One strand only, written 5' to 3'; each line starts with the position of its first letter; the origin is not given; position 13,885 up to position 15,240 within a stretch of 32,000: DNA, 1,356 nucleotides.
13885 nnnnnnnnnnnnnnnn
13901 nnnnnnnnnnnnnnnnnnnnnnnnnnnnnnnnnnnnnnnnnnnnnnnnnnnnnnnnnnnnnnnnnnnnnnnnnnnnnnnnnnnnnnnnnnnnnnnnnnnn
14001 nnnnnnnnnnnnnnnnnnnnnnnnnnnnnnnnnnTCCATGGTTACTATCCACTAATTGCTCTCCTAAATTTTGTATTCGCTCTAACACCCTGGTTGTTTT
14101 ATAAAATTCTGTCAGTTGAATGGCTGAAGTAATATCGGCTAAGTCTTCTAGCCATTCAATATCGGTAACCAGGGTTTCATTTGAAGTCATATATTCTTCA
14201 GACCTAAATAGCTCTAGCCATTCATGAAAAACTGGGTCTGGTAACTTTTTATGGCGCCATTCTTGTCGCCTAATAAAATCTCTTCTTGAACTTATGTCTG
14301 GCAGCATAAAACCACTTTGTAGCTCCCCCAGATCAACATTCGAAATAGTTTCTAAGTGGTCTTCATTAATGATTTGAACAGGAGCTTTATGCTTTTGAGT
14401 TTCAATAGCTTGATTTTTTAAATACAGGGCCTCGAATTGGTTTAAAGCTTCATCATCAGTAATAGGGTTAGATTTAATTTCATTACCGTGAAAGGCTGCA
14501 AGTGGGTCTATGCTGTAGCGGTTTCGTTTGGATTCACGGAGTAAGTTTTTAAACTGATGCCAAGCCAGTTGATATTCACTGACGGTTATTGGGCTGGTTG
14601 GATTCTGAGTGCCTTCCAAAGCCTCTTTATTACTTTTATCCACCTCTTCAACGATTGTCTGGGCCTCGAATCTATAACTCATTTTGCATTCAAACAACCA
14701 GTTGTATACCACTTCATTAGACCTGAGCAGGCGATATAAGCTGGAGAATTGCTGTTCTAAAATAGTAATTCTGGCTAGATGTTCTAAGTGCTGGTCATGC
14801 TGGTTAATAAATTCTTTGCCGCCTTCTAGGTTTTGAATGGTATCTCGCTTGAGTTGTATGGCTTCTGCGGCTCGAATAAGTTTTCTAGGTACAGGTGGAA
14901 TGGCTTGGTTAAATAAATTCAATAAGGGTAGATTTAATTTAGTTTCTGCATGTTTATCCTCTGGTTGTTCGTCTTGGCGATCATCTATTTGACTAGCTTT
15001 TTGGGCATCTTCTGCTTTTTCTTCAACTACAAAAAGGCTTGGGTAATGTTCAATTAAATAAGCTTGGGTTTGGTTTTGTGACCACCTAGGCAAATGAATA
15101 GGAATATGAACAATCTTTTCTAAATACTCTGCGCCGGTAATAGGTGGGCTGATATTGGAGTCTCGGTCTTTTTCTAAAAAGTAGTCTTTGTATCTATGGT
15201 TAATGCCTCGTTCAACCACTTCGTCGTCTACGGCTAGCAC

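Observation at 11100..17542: KAP NTPase translationally coupled to a WD40/muramidase-like fusion, plus a divergent SH3b-muramidase paralog: candidate split NLR/STAND-like system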

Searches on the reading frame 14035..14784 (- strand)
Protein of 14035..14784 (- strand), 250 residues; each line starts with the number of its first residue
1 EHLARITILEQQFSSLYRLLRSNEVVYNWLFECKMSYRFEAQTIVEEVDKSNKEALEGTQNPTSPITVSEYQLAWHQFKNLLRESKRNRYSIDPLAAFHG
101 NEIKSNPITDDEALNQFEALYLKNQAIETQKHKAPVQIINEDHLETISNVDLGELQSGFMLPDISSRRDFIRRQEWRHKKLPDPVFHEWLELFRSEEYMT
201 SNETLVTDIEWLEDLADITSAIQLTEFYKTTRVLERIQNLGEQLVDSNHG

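Call 76: search_protein_representatives(protein=window:14035-14784:-)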
Query: 250 residues. Proteins with E-value up to 0.001 (for the whole library): 17; up to 1e-10: 6; up to 1e-30: 3. The best 17 are listed.
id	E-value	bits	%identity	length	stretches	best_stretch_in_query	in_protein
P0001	2.0e-161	551.4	100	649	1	1-250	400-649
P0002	1.3e-32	129.8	40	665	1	2-238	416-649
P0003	7.6e-32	127.3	38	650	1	1-239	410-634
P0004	2.1e-17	80.0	32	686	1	2-238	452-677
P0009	8.4e-12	61.7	29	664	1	3-239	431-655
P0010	2.2e-11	60.3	33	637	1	5-238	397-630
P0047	9.2e-09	51.7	30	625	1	2-227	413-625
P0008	2.6e-08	50.3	28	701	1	2-237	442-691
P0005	9.0e-07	45.2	29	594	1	3-237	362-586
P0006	3.2e-05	40.2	29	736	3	140-239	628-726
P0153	6.0e-05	39.3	27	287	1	2-236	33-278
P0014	1.7e-04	37.8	29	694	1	2-238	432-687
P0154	3.8e-04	36.6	27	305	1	26-237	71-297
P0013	6.9e-04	35.8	35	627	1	142-235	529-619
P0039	8.4e-04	35.5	29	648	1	2-242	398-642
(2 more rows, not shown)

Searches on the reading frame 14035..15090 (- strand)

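Call 7: search_protein_families(library=pfam, proteins=[window:14035-15090:-], max_evalue=1)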
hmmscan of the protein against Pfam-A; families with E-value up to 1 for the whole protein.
seq(352 aa): 2 families
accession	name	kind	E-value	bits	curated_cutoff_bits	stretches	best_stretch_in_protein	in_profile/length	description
PF05944.17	Phage_term_smal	-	0.049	14.1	29.4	1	286-329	29-72/130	Phage small terminase subunit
PF11176.13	Tma16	-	0.065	13.5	22.7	1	228-280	79-131/146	Translation machinery-associated protein 16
